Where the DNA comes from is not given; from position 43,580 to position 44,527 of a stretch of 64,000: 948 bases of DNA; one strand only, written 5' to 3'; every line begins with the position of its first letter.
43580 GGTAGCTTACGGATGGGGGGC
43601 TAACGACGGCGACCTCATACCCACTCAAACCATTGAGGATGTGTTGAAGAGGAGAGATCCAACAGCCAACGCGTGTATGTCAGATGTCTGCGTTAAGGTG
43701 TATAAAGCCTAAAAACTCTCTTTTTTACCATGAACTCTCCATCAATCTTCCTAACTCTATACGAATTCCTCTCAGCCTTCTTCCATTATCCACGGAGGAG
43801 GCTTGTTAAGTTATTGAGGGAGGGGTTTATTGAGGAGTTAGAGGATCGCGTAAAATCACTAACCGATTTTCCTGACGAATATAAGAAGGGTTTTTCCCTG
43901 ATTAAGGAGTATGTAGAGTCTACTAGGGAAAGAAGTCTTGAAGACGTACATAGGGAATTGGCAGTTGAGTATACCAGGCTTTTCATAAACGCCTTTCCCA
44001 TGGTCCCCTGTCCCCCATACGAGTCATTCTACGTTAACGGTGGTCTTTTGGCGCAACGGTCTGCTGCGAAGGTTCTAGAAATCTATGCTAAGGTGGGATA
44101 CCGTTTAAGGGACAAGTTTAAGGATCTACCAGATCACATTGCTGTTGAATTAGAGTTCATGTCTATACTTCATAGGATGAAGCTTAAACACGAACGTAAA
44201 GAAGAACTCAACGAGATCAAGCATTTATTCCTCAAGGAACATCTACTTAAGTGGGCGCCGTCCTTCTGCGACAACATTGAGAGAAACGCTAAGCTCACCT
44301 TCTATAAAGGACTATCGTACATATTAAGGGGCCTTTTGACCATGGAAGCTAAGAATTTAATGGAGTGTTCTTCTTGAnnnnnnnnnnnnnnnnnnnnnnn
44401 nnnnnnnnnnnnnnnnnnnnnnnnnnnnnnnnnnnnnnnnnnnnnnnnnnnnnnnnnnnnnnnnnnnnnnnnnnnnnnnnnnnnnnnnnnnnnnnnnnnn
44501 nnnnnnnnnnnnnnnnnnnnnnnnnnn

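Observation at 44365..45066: TFB-like protein made only of the two cyclin repeats, with no Zn-ribbon or B-reader, encoded at the end of a molybdoenzyme operon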

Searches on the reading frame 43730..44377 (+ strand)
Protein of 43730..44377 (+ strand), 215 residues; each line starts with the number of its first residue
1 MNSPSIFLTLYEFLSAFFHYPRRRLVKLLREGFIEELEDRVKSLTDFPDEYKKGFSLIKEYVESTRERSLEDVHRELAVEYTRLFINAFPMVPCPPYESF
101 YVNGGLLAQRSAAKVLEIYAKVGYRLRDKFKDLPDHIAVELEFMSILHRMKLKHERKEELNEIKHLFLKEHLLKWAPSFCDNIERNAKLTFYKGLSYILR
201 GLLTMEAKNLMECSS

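Call 3: search_protein_families(library=pfam, proteins=[window:43730-44377:+], max_evalue=0.01)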
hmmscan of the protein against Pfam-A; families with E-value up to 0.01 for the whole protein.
window:43730-44377:+ (215 aa): 1 family
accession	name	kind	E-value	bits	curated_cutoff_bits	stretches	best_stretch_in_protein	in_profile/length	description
PF02613.20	Nitrate_red_del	-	2.1e-31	109.2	22.2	1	49-181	6-136/136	Nitrate reductase delta subunit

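Call 4: search_protein_families(library=ncbifam, proteins=[window:43730-44377:+], max_evalue=0.01)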
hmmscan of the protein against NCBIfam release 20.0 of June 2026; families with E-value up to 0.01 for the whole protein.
window:43730-44377:+ (215 aa): 4 families
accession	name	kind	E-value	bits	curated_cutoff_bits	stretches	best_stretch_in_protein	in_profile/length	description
NF003442.0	PRK04976.1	equivalog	1.4e-17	64.3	132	1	69-210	69-208/211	molecular chaperone TorD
TIGR03482.1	DMSO_red_II_cha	subfamily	4e-15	56.3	152.3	1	10-210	5-192/197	DMSO reductase family type II enzyme chaperone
NF042981.1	EthbenzDh_ebdD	equivalog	4.7e-10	39.5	360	1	10-204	22-209/222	ethylbenzene dehydrogenase subunit delta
NF008632.0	PRK11621.1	equivalog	8.1e-08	32.1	162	1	53-203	44-185/203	Tat proofreading chaperone DmsD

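Call 32: find_homologous_proteins(query=A3, max_evalue=1e-10)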
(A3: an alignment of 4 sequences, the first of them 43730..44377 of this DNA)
Query A3 (4 sequences) (215 aa, profile of the alignment): 1186 proteins with E <= 1e-10 among 8000 candidates; the best 120 are listed.
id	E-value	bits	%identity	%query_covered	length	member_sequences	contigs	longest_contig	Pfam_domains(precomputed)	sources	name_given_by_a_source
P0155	4.1e-111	388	100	100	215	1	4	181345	PF02613.21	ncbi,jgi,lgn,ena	-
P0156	6.2e-108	377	49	97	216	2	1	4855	PF02613.21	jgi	-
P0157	1.1e-105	370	50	95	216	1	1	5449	PF02613.21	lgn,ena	-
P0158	5.4e-105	368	48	93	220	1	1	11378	PF02613.21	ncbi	-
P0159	7.7e-88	312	54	97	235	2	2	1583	PF02613.21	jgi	-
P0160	5.6e-60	220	41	94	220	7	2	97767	PF02613.21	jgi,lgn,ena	-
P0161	2.9e-59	218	51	55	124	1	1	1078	PF02613.21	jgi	-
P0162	3.1e-57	212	54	55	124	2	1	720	PF02613.21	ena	-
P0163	1.6e-38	150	36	93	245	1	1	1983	PF02613.21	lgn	-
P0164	2.6e-38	150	38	92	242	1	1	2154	PF02613.21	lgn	-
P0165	2.9e-38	150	39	95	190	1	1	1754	PF02613.21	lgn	-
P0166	1.8e-37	147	36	94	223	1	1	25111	PF02613.21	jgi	jgi:DMSO reductase family type II enzyme chaperone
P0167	1.8e-37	147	34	93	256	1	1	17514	PF02613.21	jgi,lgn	jgi:TorA maturation chaperone TorD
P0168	1.8e-37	147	36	96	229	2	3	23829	PF02613.21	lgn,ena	-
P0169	2.1e-37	147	34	94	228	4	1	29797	PF02613.21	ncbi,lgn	-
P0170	2.4e-37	147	36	96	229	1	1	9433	PF02613.21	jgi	-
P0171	4.6e-37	146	33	93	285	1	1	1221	PF02613.21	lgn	-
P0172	1.1e-36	144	35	93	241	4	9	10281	PF02613.21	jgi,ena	jgi:TorA maturation chaperone TorD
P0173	1.3e-36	144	37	90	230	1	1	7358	PF02613.21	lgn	-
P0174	1.4e-36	144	33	92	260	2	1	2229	PF02613.21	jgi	-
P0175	1.4e-36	144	36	93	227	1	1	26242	PF02613.21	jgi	jgi:DMSO reductase family type II enzyme chaperone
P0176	2.0e-36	143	40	91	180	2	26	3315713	PF02613.21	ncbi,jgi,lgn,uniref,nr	ncbi:putative component of anaerobic dehydrogenase [Candidatus Methanoperedens nitroreducens]|uniref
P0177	2.0e-36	143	35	92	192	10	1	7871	PF02613.21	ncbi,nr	ncbi:MAG: molecular chaperone TorD family protein [Candidatus Methanoperedens sp.]|nr:molecular chap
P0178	2.6e-36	143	33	93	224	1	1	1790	PF02613.21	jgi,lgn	jgi:DMSO reductase family type II enzyme chaperone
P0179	5.9e-36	142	35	93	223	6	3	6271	PF02613.21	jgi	-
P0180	6.0e-36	142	37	95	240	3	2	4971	PF02613.21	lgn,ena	-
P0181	6.1e-36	142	34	92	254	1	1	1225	PF02613.21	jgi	jgi:TorA maturation chaperone TorD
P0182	6.9e-36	142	36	98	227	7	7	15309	PF02613.21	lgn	-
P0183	7.7e-36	142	36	82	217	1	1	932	PF02613.21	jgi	-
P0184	1.1e-35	141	32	93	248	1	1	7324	PF02613.21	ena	-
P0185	1.2e-35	141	35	98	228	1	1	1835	PF02613.21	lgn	-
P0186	1.7e-35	140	39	92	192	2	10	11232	PF02613.21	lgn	-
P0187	2.0e-35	140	37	94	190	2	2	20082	PF02613.21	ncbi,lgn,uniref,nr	ncbi:TorD/DmsD family molecular chaperone [Candidatus Methanoperedens nitratireducens]|uniref:Putati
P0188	2.9e-35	140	37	90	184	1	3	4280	PF02613.21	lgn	-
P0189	3.3e-35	140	36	90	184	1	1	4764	PF02613.21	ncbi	-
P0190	3.9e-35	139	35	98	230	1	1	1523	PF02613.21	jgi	jgi:TorA maturation chaperone TorD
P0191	4.5e-35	139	36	96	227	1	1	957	PF02613.21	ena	-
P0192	5.1e-35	139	40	92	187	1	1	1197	PF02613.21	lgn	-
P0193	5.1e-35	139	34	94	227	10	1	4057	PF02613.21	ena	-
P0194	6.9e-35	138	37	92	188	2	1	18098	PF02613.21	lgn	-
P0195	7.3e-35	138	33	93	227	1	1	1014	PF02613.21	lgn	-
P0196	7.7e-35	138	37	92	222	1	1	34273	PF02613.21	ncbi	-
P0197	8.2e-35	138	37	93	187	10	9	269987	PF02613.21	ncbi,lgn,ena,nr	ncbi:MAG: molecular chaperone TorD family protein [Candidatus Methanoperedens sp.]|nr:molecular chap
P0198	8.6e-35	138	36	98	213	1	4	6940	PF02613.21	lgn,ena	-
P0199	9.1e-35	138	38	93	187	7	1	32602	PF02613.21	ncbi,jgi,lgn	-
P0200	9.8e-35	138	35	93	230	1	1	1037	PF02613.21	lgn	-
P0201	1.1e-34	138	39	93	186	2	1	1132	PF02613.21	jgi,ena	-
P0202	1.2e-34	138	35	98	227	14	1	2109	PF02613.21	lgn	-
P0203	1.2e-34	138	35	87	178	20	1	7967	PF02613.21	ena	-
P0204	1.3e-34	138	32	93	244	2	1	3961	PF02613.21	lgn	-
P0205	1.6e-34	137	32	92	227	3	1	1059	PF02613.21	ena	-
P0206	2.0e-34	137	38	94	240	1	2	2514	PF02613.21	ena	-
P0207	2.2e-34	137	36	94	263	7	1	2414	PF02613.21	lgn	-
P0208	2.7e-34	137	36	93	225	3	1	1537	PF02613.21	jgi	jgi:DMSO reductase family type II enzyme chaperone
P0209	2.7e-34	137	32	93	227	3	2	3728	PF02613.21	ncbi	ncbi:MAG: TorD/DmsD family molecular chaperone [Thermodesulfobacteriota bacterium]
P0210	3.2e-34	136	32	94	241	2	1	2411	PF02613.21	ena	-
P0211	3.3e-34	136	39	89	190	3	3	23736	PF02613.21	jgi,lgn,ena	-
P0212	3.4e-34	136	36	93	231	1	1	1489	PF02613.21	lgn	-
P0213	3.8e-34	136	37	90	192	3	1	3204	PF02613.21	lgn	-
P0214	4.0e-34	136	38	92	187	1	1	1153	PF02613.21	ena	-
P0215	4.0e-34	136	32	92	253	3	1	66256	PF02613.21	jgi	-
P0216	4.2e-34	136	33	94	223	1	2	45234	PF02613.21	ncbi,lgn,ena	-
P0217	4.3e-34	136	43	61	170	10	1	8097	PF02613.21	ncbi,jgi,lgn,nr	ncbi:MAG: hypothetical protein DRN88_00940 [Candidatus Hydrothermarchaeota archaeon]|nr:MAG: hypothe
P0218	4.8e-34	136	38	92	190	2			PF02613.21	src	-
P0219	4.8e-34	136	36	93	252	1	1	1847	PF02613.21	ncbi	-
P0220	5.4e-34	136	35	93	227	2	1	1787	PF02613.21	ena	-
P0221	5.5e-34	136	33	93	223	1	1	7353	PF02613.21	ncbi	-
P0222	9.1e-34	135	32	93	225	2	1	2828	PF02613.21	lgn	-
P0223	9.8e-34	135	34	93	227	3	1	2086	PF02613.21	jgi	-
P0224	1.1e-33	134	34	93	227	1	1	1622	PF02613.21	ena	-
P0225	1.4e-33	134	37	93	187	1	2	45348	PF02613.21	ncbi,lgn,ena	-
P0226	1.4e-33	134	37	95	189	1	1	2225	PF02613.21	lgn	-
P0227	1.4e-33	134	34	97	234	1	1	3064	PF02613.21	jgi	jgi:DMSO reductase family type II enzyme chaperone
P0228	1.6e-33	134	33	94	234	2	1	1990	PF02613.21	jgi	-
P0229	1.7e-33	134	37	95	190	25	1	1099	PF02613.21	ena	-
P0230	1.9e-33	134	36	93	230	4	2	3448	PF02613.21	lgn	-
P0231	2.4e-33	133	35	86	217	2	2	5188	PF02613.21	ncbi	-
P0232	2.6e-33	133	37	94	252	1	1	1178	PF02613.21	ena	-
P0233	2.9e-33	133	38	94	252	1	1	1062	PF02613.21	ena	-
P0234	3.1e-33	133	36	93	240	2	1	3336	PF02613.21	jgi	-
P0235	3.8e-33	133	38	87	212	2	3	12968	PF02613.21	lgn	-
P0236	3.9e-33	133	35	93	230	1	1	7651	PF02613.21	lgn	-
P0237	4.0e-33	133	33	87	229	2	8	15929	PF02613.21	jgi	-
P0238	4.0e-33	133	37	93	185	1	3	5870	PF02613.21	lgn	-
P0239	7.7e-33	132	38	94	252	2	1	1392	PF02613.21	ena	-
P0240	8.1e-33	132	35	93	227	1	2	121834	PF02613.21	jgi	jgi:DMSO reductase family type II enzyme chaperone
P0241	8.3e-33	132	37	92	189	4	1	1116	PF02613.21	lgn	-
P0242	9.0e-33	132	31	93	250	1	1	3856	PF02613.21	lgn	-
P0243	9.0e-33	132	36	89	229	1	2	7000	PF02613.21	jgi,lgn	-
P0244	1.2e-32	131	35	93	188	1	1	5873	PF02613.21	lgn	-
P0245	1.3e-32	131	34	94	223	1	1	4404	PF02613.21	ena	-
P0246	1.6e-32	131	37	87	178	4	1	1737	PF02613.21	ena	-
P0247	1.7e-32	131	44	63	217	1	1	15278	PF02613.21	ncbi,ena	-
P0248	2.0e-32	130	36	90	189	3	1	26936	PF02613.21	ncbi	-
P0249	2.0e-32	130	35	90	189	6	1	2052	PF02613.21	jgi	-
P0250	2.5e-32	130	32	94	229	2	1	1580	PF02613.21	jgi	-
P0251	2.8e-32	130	36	96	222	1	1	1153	PF02613.21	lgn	-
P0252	3.3e-32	130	42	54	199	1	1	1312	PF02613.21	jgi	jgi:DMSO reductase family type II enzyme chaperone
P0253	3.5e-32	130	34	94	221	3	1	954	PF02613.21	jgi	jgi:DMSO reductase family type II enzyme chaperone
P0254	4.3e-32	129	40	92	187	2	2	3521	PF02613.21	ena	-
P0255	5.1e-32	129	32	93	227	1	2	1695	PF02613.21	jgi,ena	-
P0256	5.2e-32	129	33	92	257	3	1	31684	PF02613.21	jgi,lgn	jgi:TorA maturation chaperone TorD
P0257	5.2e-32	129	38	62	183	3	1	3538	PF02613.21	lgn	-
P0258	5.8e-32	129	31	97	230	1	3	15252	PF02613.21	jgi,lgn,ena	jgi:TorA maturation chaperone TorD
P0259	6.1e-32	129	33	92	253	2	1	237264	PF02613.21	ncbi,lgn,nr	ncbi:MAG TPA: molecular chaperone TorD family protein [Candidatus Limnocylindrales bacterium]|nr:mol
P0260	7.6e-32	129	33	94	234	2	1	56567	PF02613.21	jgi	jgi:DMSO reductase family type II enzyme chaperone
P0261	8.8e-32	128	35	89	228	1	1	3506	PF02613.21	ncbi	-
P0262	9.2e-32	128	37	84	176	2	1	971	PF02613.21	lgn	-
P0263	9.4e-32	128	34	93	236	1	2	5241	PF02613.21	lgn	-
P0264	1.1e-31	128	32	93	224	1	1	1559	PF02613.21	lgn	-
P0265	1.2e-31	128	36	93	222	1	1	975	PF02613.21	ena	-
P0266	1.2e-31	128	33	93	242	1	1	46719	PF02613.21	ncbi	-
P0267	1.4e-31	128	39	92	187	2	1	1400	PF02613.21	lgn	-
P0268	1.5e-31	128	36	92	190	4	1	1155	PF02613.21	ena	-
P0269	1.5e-31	128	33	93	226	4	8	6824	PF02613.21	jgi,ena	jgi:DMSO reductase family type II enzyme chaperone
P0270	1.5e-31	128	32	78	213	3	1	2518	PF02613.21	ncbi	-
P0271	1.5e-31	128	35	93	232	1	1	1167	PF02613.21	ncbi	-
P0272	1.6e-31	127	32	94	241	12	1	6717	PF02613.21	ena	-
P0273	1.7e-31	127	33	95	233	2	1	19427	PF02613.21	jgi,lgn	-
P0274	2.0e-31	127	39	93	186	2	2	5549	PF02613.21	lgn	-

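Call 33: find_encoding_contigs(protein=P0160, flank=10000, max_places=3)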
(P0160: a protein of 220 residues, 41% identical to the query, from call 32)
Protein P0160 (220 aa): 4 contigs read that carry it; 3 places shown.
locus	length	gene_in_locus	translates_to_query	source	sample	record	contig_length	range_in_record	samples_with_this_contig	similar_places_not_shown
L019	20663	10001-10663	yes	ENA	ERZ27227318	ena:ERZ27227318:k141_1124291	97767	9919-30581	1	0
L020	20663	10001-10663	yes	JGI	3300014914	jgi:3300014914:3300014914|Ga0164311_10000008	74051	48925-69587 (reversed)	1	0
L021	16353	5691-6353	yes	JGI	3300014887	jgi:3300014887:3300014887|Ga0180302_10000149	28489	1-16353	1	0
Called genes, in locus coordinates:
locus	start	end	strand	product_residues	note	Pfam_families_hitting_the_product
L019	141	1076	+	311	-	PF00294:PfkB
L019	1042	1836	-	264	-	PF00902:TatC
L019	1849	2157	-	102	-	PF02416:TatA_B_E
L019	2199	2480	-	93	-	PF02416:TatA_B_E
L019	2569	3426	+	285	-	PF00348:polyprenyl_synt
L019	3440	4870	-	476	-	PF00587:tRNA-synt_2b, PF03129:HGTP_anticodon, PF09180:ProRS-C_1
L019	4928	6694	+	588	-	PF01979:Amidohydro_1, PF07969:Amidohydro_3 (weak), PF13382:Adenine_deam_C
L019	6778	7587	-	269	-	PF12797:Fer4_2 (weak), PF12800:Fer4_4 (faint), PF12838:Fer4_7, PF13237:Fer4_10, PF13247:Fer4_11, PF14697:Fer4_21 (weak), PF12838:Fer4_7, PF00037:Fer4 (weak), +3 more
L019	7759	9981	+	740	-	PF04879:Molybdop_Fe4S4, PF00384:Molybdopterin, PF01568:Molydop_binding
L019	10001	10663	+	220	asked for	PF02613:Nitrate_red_del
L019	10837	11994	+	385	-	PF01058:Oxidored_q6, PF14720:NiFe_hyd_SSU_C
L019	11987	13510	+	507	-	PF27537:HoxH (faint), PF00374:NiFeSe_Hases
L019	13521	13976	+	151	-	PF01750:HycI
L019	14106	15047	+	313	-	PF13484:Fer4_16 (faint), PF25160:LdpA_Fe-S-bd (faint), PF12797:Fer4_2 (faint), PF12838:Fer4_7, PF13247:Fer4_11, PF00037:Fer4 (weak), PF12838:Fer4_7 (weak), PF13187:Fer4_9 (weak), +5 more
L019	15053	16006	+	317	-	PF03916:NrfD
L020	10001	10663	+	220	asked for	PF02613:Nitrate_red_del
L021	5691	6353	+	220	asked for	PF02613:Nitrate_red_del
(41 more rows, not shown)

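Call 34: find_encoding_contigs(protein=P0159, flank=5000, max_places=3)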
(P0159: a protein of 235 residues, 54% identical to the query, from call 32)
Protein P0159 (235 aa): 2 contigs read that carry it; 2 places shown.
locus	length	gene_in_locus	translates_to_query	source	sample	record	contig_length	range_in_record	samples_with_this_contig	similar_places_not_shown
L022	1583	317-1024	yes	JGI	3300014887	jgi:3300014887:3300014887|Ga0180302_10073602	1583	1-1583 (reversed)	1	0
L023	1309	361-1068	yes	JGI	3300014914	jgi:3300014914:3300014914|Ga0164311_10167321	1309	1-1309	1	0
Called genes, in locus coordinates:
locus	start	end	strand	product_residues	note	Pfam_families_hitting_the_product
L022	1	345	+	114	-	?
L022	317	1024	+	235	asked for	PF02613:Nitrate_red_del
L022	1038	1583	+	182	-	?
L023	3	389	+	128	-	?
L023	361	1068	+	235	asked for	PF02613:Nitrate_red_del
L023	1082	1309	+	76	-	?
